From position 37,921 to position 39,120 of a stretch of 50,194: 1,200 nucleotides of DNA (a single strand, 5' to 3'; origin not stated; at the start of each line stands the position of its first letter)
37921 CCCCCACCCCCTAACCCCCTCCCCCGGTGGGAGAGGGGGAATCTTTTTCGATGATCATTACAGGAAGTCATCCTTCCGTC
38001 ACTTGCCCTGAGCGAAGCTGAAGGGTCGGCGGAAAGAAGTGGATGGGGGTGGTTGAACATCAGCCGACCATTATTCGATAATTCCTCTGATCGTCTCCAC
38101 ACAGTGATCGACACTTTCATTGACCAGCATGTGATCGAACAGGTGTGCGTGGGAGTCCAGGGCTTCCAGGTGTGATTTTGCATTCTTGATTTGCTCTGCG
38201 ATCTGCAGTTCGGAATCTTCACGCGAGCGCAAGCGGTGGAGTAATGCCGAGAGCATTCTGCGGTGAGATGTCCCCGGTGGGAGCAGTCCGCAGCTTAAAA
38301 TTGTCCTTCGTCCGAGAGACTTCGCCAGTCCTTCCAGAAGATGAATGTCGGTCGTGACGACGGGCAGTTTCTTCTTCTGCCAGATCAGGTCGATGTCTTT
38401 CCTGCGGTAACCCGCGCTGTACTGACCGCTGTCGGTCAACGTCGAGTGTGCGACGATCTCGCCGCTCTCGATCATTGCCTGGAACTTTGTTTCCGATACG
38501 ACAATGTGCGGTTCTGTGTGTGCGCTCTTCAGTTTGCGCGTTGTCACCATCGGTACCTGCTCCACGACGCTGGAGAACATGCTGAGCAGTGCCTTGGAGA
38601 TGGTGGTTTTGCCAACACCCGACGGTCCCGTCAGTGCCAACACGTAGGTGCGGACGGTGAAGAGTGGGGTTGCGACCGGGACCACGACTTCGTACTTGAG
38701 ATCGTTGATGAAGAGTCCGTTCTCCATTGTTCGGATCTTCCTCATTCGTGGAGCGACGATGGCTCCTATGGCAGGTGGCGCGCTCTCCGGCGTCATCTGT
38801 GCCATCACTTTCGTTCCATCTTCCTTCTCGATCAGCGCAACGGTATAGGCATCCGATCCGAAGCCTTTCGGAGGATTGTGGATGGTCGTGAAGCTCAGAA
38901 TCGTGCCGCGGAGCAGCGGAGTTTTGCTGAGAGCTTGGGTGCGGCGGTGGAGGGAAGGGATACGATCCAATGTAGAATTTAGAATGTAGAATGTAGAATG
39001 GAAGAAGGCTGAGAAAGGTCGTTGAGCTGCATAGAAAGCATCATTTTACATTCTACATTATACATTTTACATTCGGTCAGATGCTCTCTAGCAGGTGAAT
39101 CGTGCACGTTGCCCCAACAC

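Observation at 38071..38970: DUF35-type OB-fold scaffold domain fused to a divergent guanylate-kinase-like P-loop domain in the thiolase/HMGS operon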

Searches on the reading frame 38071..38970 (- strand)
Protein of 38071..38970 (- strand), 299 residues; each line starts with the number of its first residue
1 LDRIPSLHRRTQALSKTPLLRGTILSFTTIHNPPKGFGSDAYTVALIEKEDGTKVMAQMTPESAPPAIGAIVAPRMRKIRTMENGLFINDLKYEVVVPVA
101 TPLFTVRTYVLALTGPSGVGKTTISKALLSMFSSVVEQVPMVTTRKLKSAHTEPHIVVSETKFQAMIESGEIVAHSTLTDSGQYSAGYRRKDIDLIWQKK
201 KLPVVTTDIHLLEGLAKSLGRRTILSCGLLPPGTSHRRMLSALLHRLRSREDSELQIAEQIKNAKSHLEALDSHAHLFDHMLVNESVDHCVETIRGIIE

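Call 3: search_protein_families(library=pfam, proteins=[window:38071-38970:-], max_evalue=0.1)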
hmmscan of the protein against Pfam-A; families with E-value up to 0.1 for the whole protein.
window:38071-38970:- (299 aa): 27 families (the best 25 are shown)
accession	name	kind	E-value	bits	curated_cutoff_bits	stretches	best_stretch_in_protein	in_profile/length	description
PF00625.27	Guanylate_kin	-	4.2e-10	40.1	25.2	1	111-299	5-180/182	Guanylate kinase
PF01796.24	OB_ChsH2_C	-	8.9e-08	32.4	27.1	1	21-75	7-63/65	ChsH2, C-terminal OB-fold domain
PF13401.12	AAA_22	-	0.00011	22.9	27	1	109-192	6-33/130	AAA domain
PF00005.33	ABC_tran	-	0.0002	22.4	25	1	110-161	13-68/137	ABC transporter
PF20720.3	nSTAND3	-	0.00036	20.7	27.2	1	110-141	19-51/155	Novel STAND NTPase 3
PF13238.12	AAA_18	-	0.00078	20.3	29.4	1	112-144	2-25/128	AAA domain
PF13521.12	AAA_28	-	0.0036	18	27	1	112-172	3-65/164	AAA domain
PF00485.24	PRK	-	0.0036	17.6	22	1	110-142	1-36/196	Phosphoribulokinase / Uridine kinase family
PF03193.22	RsgA_GTPase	-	0.0068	16.7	30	1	109-139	107-137/174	RsgA GTPase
PF00004.35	AAA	-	0.0084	17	21.2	1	112-168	2-51/131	ATPase family associated with various cellular activities (AAA)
PF07728.20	AAA_5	-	0.0092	16.4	22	1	112-141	3-33/139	AAA domain (dynein-related subfamily)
PF24883.2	NPHP3_N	-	0.014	16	24.8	0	110-198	24-110/164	Nephrocystin 3, N-terminal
PF03266.21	NTPase_1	-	0.017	15.4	23.9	1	111-133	2-24/168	NTPase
PF13304.12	AAA_21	-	0.018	15.5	27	1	111-139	2-26/304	AAA domain, putative AbiEii toxin, Type IV TA system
PF00931.28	NB-ARC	-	0.018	14.7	23.5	1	109-140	19-50/248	NB-ARC domain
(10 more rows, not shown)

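Call 4: search_protein_families(library=ncbifam, proteins=[window:38071-38970:-], max_evalue=0.1)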
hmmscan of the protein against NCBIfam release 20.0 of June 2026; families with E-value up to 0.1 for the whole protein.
window:38071-38970:- (299 aa): 33 families (the best 25 are shown)
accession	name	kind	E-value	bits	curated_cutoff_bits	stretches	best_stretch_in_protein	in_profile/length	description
TIGR03263.1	guanyl_kin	equivalog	2e-17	63.4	160.45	1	111-298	4-178/180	guanylate kinase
NF011325.0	PRK14738.1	equivalog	6.2e-07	28.9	263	1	109-298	14-192/206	guanylate kinase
NF011324.0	PRK14737.1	equivalog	8.8e-05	22.3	318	1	114-298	11-182/187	guanylate kinase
NF003012.0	PRK03839.1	equivalog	0.0021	18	152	1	111-169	3-61/180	putative kinase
TIGR02322.1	phosphon_PhnN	equivalog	0.0038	16.9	156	1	111-172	4-66/179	phosphonate metabolism protein/1,5-bisphosphokinase (PRPP-forming) PhnN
NF006743.0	PRK09270.1-2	equivalog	0.0039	16.3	227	1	107-141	27-62/217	nucleoside/nucleotide kinase family protein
TIGR02857.1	CydD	equivalog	0.0043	16.1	435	1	109-148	349-387/529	thiol reductant ABC exporter subunit CydD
NF047784.1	MadB_ATPase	equivalog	0.0071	15.6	475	1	84-130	13-55/298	MadB family AAA-type ATPase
NF007485.0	PRK10078.1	equivalog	0.0074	16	153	1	111-268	5-150/186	ribose 1,5-bisphosphokinase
TIGR03819.1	heli_sec_ATPase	hypoth_equivalog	0.014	14.6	373.15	1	50-170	123-238/340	TadA family conjugal transfer-associated ATPase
NF006744.0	PRK09270.1-3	equivalog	0.02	14.3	281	1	107-134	22-49/213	nucleoside/nucleotide kinase family protein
TIGR00455.1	apsK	equivalog_domain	0.023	14.4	138.7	1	107-131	17-41/184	adenylyl-sulfate kinase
TIGR01448.2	helicase_RecD2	equivalog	0.023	12.8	500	1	107-140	330-363/713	SF1B family DNA helicase RecD2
NF002059.0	PRK00889.1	subfamily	0.025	14.3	244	1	108-139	5-36/177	adenylyl-sulfate kinase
NF007601.2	PRK10247.1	equivalog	0.03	13.8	292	1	110-139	29-58/204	iron efflux ABC transporter ATP-binding subunit FetA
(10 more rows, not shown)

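Call 5: find_homologous_proteins(query=window:38071-38970:-, max_evalue=0.001)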
Query window:38071-38970:- (299 aa): 414 proteins with E <= 0.001 among 2875 candidates; the best 120 are listed.
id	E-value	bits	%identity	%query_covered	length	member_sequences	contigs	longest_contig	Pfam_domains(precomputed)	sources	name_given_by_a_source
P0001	3.3e-191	652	100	100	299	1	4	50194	PF01796.24,PF00625.28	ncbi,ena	-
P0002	2.9e-165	567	85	100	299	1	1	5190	PF01796.24,PF00625.28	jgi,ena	-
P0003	1.5e-160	551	83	100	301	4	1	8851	PF01796.24,PF00625.28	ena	-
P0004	1.9e-152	525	80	100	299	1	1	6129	PF01796.24,PF00625.28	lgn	-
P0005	3.8e-127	442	66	100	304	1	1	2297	PF01796.24,PF13401.13,PF00625.28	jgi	jgi:guanylate kinase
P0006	1.8e-124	433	81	81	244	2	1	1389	PF00625.28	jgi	-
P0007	8.5e-122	424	65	100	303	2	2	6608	PF01796.24,PF13401.13,PF00625.28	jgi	jgi:guanylate kinase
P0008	1.1e-118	414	63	100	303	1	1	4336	PF01796.24,PF13401.13,PF00625.28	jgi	jgi:guanylate kinase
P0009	2.0e-117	410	63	100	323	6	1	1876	PF01796.24,PF00625.28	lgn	-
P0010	3.0e-114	399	62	99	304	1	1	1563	PF01796.24,PF00625.28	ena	-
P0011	4.0e-114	399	61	99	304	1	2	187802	PF01796.24,PF00625.28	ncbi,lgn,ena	-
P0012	4.8e-114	399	61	100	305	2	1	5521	PF01796.24,PF00625.28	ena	-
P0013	1.1e-113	398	61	99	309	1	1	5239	PF01796.24,PF00625.28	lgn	-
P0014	3.2e-113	396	61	98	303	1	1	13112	PF01796.24,PF00625.28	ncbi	-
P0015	1.1e-111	391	60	100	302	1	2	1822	PF01796.24,PF00625.28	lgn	-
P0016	3.9e-111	389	60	100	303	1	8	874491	PF01796.24,PF13401.13,PF00625.28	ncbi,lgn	-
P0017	5.1e-111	389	60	100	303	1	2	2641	PF01796.24,PF00625.28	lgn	-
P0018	6.4e-111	388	60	100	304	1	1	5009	PF01796.24,PF13401.13,PF00625.28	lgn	-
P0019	6.5e-111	388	59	100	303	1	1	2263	PF01796.24,PF00625.28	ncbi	-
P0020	1.3e-110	387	60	99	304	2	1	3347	PF01796.24,PF00625.28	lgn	-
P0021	1.4e-110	387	60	100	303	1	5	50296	PF01796.24,PF13401.13,PF00625.28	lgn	-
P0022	1.5e-110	387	59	100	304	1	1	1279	PF01796.24,PF00625.28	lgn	-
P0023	1.6e-110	387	61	99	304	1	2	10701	PF01796.24,PF00625.28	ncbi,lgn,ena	-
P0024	3.6e-110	386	58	100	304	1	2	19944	PF01796.24,PF00625.28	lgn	-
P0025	1.0e-109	384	60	99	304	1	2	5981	PF01796.24,PF00625.28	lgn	-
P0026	1.4e-109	384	59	100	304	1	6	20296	PF01796.24,PF00625.28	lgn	-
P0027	2.0e-109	384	59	99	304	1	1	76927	PF01796.24,PF00625.28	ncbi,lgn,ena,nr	ncbi:hypothetical protein EXS65_00050 [Candidatus Peribacteria bacterium]|nr:hypothetical protein [C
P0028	2.1e-109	383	60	99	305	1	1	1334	PF01796.24,PF00625.28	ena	-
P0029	4.5e-109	382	59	100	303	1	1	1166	PF01796.24,PF13401.13,PF00625.28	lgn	-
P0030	6.8e-109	382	61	100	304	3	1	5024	PF01796.24,PF00625.28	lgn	-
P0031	7.8e-109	382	60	99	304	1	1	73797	PF01796.24,PF00625.28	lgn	-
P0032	1.0e-108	381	58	100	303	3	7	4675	PF01796.24,PF13401.13,PF00625.28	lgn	-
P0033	2.0e-108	380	56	100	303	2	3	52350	PF01796.24,PF00625.28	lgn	-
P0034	2.1e-108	380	59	100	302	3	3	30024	PF01796.24,PF00625.28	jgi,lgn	jgi:guanylate kinase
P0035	2.2e-108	380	59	100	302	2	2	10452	PF01796.24,PF00625.28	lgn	-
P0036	2.7e-108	380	59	99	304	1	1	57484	PF01796.24,PF13401.13,PF00625.28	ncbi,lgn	-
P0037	3.0e-108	380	58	100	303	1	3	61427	PF01796.24,PF13401.13,PF00625.28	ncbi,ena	-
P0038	3.6e-108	379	59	100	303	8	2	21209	PF01796.24,PF00625.28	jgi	-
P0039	4.1e-108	379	59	99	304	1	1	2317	PF01796.24,PF13401.13,PF00625.28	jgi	jgi:guanylate kinase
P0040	4.4e-108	379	59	99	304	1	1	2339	PF01796.24,PF00625.28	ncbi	-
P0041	6.1e-108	379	60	99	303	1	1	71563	PF01796.24,PF00625.28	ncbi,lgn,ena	-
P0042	6.9e-108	378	59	99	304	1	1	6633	PF01796.24,PF00625.28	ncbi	-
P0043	1.6e-107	377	57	100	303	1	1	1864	PF01796.24,PF00625.28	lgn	-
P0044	2.5e-107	377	57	100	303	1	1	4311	PF01796.24,PF13401.13,PF00625.28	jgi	jgi:guanylate kinase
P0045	5.1e-107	376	59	99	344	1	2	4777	PF01796.24,PF00625.28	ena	-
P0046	5.9e-107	375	58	100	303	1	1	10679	PF01796.24,PF00625.28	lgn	-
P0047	6.6e-107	375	59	99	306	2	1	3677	PF01796.24,PF13401.13,PF00625.28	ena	-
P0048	6.8e-107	375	59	99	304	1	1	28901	PF01796.24,PF00625.28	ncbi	-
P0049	9.1e-107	375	58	100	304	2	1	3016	PF01796.24,PF00625.28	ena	-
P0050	1.0e-106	375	58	100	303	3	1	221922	PF01796.24,PF00625.28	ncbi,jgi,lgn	-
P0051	2.8e-106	373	57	100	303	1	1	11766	PF01796.24,PF00625.28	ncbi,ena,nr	ncbi:MAG TPA: OB-fold domain-containing protein [Candidatus Peribacteria bacterium]|nr:OB-fold domai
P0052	3.4e-106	373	57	100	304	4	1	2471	PF01796.24,PF13401.13,PF00625.28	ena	-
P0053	4.5e-106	373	62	92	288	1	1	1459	PF01796.24,PF00625.28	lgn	-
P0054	5.3e-106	372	57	100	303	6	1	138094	PF01796.24,PF00625.28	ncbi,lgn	-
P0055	6.5e-106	372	62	92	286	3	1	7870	PF01796.24,PF00625.28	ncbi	-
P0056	7.7e-106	372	57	100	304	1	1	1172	PF01796.24,PF00625.28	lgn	-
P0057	8.6e-106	372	58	100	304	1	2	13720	PF01796.24,PF00625.28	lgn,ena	-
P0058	9.0e-106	372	57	100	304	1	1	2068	PF01796.24,PF13401.13,PF00625.28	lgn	-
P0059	9.3e-106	372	58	100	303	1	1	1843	PF01796.24,PF13401.13,PF00625.28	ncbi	-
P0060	1.2e-105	371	58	99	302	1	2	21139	PF01796.24,PF13401.13,PF00625.28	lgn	-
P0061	1.4e-105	371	58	100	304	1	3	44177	PF01796.24,PF00625.28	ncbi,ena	-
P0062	3.3e-105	370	58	99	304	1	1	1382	PF01796.24,PF00625.28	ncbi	-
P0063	3.4e-105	370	61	92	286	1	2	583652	PF01796.24,PF00625.28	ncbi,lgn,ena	-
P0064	8.7e-105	368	58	99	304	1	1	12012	PF01796.24,PF00625.28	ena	-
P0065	9.1e-105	368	56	100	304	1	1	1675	PF01796.24,PF00625.28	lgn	-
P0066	1.2e-104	368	57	100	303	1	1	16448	PF01796.24,PF00625.28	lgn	-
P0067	4.7e-104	366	58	99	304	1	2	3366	PF01796.24,PF00625.28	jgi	jgi:guanylate kinase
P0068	7.7e-104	365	56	100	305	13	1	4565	PF01796.24,PF00625.28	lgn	-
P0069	1.3e-103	365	59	92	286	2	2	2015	PF01796.24,PF00625.28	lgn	-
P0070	2.6e-103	363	57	100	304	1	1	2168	PF01796.24,PF00625.28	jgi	jgi:guanylate kinase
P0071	3.0e-103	363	56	100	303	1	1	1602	PF01796.24,PF00625.28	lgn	-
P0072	3.6e-103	363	57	99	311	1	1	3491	PF01796.24,PF00625.28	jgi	jgi:guanylate kinase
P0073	4.4e-103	363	56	100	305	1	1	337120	PF01796.24,PF00625.28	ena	-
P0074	8.5e-103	362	57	99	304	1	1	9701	PF01796.24,PF13401.13,PF00625.28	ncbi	-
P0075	1.6e-102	361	57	100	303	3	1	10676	PF01796.24,PF00625.28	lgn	-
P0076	5.7e-102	359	56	100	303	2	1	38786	PF01796.24,PF00625.28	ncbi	-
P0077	6.2e-102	359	58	93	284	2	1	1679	PF01796.24,PF00625.28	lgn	-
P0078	9.3e-102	358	55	99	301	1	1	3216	PF01796.24,PF00625.28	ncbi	-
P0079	9.3e-102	358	59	92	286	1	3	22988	PF01796.24,PF00625.28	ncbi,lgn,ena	-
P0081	1.8e-101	357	58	92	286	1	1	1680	PF01796.24,PF00625.28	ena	-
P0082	2.3e-101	357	56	100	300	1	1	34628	PF01796.24,PF00005.34,PF13401.13,PF00625.28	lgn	-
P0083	4.3e-101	356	55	100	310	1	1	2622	PF01796.24,PF00005.34,PF13401.13,PF00625.28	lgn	-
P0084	1.1e-100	355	54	99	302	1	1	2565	PF01796.24,PF13401.13,PF00625.28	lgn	-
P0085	1.2e-100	355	56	100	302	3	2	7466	PF01796.24,PF13401.13,PF00625.28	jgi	jgi:guanylate kinase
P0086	1.6e-100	354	56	98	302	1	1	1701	PF01796.24,PF00625.28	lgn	-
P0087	1.9e-100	354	56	99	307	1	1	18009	PF01796.24,PF00625.28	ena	-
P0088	2.2e-100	354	57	98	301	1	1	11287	PF01796.24,PF00625.28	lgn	-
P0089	1.6e-99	351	59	92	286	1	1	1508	PF01796.24,PF00625.28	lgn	-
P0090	2.7e-99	350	56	100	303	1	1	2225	PF01796.24,PF00625.28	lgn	-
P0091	3.1e-98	347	57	92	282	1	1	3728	PF01796.24,PF00625.28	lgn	-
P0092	5.8e-98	346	56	98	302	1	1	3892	PF01796.24,PF00625.28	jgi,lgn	-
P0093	1.5e-97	345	54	100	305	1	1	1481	PF01796.24,PF00625.28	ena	-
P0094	2.5e-97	344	58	92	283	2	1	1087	PF01796.24,PF00625.28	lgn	-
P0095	2.8e-97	344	58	98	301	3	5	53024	PF01796.24,PF00625.28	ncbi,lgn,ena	-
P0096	3.1e-97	344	55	99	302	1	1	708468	PF01796.24,PF13401.13,PF00625.28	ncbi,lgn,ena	-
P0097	4.6e-97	343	54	100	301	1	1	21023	PF01796.24,PF13401.13,PF00625.28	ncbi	-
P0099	2.0e-96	341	56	99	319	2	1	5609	PF01796.24,PF00625.28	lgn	-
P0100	2.0e-96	341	56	99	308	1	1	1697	PF01796.24,PF00625.28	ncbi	-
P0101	1.4e-95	338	53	100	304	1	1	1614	PF01796.24,PF13401.13,PF00625.28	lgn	-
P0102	2.2e-95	337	52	99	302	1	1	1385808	PF01796.24,PF00625.28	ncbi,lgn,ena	-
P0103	2.7e-95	337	56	99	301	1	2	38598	PF01796.24,PF00625.28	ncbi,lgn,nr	ncbi:MAG: OB-fold domain-containing protein [Candidatus Peribacteraceae bacterium]|nr:OB-fold domain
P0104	3.1e-95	337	56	93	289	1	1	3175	PF01796.24,PF00625.28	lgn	-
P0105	5.4e-95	336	54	98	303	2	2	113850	PF01796.24,PF00625.28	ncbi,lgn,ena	-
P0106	7.3e-95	336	54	97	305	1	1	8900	PF01796.24,PF00005.34,PF00625.28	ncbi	-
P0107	1.2e-94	335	55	100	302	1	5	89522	PF01796.24,PF13401.13,PF00625.28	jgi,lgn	jgi:guanylate kinase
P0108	1.7e-94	335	53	99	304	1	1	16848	PF01796.24,PF13401.13,PF00625.28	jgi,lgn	-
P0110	6.6e-93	329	53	99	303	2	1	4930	PF01796.24,PF00625.28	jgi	jgi:guanylate kinase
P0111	2.0e-92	328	52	98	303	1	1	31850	PF01796.24,PF00625.28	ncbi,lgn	ncbi:MAG: OB-fold domain-containing protein [Candidatus Peribacteraceae bacterium]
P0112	3.5e-92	327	58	90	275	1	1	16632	PF01796.24,PF00625.28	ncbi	-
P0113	4.4e-92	327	51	100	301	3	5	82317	PF01796.24,PF13401.13,PF00625.28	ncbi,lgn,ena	-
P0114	4.5e-91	323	54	94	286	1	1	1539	PF01796.24,PF13401.13,PF00625.28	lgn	-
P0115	2.5e-90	321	55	93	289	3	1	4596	PF01796.24,PF00625.28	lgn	-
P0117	2.1e-89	318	53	100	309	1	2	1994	PF01796.24,PF00005.34,PF13401.13,PF00625.28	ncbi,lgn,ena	-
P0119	2.1e-88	315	52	93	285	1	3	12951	PF01796.24,PF00625.28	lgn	-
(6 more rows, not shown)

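Call 11: search_solved_structures(query=window:38071-38970:-, max_evalue=1, show_alignments=4)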
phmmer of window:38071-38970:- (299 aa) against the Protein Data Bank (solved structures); distinct sequences matched with E-value up to 1: 46.
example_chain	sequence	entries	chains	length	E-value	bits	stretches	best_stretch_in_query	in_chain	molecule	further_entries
3lnc_A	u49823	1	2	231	4.4e-09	39.6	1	109-298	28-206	Guanylate kinase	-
3tr0_A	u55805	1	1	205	2.6e-08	37.1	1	111-298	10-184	Guanylate kinase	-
7luy_A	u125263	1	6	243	5e-07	32.9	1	107-297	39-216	Guanylate kinase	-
9jae_A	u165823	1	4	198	4.4e-06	29.8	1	111-293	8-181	Guanylate kinase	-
1z6g_A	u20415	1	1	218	5e-06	29.6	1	108-272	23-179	guanylate kinase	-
1lvg_A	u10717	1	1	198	5.2e-06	29.5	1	111-295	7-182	Guanylate kinase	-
8pts_A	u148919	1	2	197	8.5e-06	28.8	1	111-293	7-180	Guanylate kinase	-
6nui_A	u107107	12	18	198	8.5e-06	28.8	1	111-293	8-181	Guanylate kinase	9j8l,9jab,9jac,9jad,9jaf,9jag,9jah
7u5f_A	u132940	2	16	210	4.6e-05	26.4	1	113-297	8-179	Guanylate kinase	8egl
3tau_A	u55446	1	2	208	5.1e-05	26.3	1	104-299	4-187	Guanylate kinase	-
6wct_A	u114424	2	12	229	7.3e-05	25.8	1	110-295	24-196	Guanylate kinase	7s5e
7n6g_6M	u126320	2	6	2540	0.00012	25.1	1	109-146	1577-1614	FAP42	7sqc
4qrh_A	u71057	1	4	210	0.00037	23.4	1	109-299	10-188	Guanylate kinase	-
2j41_A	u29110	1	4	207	0.0004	23.4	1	110-299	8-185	GUANYLATE KINASE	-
6esq_E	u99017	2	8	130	0.00046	23.2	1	21-82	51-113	Pfam DUF35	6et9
1gky_A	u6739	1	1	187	0.0032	20.4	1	111-295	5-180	GUANYLATE KINASE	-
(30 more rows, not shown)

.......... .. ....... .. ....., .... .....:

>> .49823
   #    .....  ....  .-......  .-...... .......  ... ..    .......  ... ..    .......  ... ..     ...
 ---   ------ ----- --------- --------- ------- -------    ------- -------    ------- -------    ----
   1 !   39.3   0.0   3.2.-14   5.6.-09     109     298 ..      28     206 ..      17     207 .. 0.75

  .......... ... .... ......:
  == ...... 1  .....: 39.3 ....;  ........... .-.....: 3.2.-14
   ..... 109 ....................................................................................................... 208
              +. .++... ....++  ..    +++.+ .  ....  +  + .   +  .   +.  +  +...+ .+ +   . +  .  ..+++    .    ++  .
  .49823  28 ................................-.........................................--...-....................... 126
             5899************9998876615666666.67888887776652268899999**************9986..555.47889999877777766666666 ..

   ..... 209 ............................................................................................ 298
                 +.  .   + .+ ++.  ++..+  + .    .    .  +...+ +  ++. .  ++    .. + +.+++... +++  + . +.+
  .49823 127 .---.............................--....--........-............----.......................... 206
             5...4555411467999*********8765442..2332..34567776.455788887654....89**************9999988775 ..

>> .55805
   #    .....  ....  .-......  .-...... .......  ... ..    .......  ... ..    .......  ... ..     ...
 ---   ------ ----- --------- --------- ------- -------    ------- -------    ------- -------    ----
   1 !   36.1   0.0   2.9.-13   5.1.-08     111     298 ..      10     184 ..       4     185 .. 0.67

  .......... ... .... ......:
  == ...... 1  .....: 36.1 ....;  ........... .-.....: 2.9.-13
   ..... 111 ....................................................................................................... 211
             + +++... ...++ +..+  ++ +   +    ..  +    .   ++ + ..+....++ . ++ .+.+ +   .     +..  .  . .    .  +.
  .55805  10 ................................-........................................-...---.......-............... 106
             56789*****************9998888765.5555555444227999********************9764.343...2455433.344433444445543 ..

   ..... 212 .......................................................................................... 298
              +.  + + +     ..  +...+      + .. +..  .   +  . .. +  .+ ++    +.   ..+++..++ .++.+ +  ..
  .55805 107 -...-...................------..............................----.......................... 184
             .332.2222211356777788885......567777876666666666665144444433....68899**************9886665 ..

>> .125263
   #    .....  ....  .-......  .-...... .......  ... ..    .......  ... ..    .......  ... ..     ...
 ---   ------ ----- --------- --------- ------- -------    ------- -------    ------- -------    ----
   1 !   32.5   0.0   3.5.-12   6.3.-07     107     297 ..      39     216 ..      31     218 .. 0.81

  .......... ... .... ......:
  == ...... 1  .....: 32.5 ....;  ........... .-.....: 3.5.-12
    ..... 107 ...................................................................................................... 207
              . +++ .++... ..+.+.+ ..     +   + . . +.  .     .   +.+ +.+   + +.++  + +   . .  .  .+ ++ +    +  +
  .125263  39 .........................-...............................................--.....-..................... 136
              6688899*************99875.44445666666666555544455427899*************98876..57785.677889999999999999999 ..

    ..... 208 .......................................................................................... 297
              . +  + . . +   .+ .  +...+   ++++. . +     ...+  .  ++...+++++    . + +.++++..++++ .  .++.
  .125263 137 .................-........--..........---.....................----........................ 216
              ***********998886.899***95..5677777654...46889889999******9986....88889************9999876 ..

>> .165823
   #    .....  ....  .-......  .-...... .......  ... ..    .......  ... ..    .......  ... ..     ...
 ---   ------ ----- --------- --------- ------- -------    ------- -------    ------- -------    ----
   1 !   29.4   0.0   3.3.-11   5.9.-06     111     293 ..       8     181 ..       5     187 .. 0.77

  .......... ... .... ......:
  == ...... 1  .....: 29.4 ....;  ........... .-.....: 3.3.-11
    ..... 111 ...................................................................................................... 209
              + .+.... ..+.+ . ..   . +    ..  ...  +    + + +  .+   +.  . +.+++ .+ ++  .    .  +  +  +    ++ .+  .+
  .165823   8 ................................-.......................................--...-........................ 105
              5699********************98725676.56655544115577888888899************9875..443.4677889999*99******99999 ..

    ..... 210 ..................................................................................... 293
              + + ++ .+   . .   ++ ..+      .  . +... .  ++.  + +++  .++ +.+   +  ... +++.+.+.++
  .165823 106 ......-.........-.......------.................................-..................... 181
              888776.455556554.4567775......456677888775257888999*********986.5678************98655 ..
